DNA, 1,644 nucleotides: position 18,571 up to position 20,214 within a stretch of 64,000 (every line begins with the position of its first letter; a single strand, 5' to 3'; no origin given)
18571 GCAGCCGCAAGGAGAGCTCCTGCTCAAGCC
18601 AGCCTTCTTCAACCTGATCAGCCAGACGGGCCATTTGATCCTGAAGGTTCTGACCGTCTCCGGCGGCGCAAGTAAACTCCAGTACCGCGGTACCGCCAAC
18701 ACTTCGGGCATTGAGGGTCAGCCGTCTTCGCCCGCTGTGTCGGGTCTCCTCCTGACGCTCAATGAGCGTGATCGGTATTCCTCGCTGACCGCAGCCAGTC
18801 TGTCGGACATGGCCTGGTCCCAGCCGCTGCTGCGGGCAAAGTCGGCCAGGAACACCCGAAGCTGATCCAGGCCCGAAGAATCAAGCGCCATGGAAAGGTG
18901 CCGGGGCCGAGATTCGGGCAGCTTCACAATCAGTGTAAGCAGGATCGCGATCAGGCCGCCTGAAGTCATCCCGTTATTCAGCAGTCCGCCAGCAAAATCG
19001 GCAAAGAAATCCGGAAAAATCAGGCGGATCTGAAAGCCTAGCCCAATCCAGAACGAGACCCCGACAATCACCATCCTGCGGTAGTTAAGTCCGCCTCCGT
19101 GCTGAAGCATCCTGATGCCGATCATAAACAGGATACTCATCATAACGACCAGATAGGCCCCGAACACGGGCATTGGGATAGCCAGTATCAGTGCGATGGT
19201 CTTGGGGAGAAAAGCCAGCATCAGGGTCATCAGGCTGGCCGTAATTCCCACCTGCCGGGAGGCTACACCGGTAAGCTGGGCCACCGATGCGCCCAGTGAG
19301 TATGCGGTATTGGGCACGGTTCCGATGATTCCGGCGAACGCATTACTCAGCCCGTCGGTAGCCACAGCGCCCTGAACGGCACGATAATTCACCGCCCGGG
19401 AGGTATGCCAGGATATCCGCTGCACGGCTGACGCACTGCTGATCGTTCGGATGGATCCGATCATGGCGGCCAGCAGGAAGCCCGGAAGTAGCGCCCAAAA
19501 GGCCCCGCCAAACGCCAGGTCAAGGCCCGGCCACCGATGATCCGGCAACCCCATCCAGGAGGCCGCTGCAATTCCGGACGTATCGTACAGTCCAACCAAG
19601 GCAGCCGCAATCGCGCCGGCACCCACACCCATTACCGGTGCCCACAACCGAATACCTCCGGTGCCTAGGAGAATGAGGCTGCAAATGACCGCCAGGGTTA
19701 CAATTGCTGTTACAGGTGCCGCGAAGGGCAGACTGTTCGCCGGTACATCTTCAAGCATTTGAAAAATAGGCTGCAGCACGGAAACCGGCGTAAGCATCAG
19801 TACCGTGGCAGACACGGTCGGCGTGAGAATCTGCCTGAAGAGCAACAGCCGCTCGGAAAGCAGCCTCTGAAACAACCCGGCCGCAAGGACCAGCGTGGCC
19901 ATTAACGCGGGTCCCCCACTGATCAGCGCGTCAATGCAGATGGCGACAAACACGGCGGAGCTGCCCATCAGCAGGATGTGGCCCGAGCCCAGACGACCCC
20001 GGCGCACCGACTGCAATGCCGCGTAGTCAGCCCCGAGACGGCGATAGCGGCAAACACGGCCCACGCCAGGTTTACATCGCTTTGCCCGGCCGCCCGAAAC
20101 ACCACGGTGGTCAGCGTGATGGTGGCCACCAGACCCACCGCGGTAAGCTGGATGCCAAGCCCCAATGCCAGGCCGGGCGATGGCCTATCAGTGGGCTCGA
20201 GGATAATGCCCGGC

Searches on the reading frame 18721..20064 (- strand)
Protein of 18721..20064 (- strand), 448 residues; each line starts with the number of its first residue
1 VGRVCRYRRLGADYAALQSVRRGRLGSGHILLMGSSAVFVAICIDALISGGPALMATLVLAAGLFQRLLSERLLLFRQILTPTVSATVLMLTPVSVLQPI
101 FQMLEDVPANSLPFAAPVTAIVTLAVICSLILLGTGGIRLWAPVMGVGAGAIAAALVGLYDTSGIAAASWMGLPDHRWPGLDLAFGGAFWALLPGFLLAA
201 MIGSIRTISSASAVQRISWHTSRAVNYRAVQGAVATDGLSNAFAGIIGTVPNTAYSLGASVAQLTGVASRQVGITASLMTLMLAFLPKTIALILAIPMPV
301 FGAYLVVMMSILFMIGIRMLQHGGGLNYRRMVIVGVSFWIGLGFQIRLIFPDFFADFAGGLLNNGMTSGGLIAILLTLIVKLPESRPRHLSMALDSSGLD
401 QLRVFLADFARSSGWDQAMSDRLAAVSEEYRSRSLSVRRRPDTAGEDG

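Call 32: search_protein_families(library=pfam, proteins=[window:18721-20064:-], max_evalue=0.001)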
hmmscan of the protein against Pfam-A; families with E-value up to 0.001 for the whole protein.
window:18721-20064:- (448 aa): 1 family
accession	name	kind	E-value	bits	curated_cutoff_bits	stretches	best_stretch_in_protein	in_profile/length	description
PF00860.26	Xan_ur_permease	-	1.8e-31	109.7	27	1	29-343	61-382/389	Permease family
